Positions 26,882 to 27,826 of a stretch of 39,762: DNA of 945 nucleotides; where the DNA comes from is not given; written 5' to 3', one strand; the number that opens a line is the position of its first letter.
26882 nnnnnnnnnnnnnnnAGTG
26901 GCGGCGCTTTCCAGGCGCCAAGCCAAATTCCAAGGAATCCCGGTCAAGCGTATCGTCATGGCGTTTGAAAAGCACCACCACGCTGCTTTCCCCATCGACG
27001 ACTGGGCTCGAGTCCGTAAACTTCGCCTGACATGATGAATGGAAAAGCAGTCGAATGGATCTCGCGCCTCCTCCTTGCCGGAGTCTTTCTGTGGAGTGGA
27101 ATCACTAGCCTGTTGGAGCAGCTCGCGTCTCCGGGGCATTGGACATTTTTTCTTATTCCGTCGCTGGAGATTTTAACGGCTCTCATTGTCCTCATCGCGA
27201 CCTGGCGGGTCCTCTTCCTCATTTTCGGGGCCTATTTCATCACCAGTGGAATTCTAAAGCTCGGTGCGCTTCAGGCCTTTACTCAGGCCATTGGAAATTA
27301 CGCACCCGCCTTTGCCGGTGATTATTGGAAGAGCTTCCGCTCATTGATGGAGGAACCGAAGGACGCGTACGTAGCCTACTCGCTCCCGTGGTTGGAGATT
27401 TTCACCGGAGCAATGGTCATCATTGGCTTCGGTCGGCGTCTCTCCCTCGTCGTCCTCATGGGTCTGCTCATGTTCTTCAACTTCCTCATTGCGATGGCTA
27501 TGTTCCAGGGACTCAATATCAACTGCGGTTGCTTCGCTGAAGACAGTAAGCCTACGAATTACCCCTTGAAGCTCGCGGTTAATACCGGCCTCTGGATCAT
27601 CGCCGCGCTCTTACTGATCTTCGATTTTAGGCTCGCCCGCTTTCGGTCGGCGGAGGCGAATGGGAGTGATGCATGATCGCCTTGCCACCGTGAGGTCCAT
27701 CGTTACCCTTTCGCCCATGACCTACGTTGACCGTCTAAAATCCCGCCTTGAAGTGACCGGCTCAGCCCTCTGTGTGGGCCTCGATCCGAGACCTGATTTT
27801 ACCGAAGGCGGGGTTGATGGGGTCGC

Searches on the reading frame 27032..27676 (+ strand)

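Call 54: search_protein_families(library=pfam, proteins=[window:27032-27676:+], max_evalue=0.001)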
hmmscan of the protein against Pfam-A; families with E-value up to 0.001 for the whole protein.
window:27032-27676:+ (214 aa): 1 family
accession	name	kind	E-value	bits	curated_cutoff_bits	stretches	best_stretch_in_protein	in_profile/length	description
PF07291.16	MauE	-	7.3e-21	75.2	27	1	60-196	7-127/128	Methylamine utilisation protein MauE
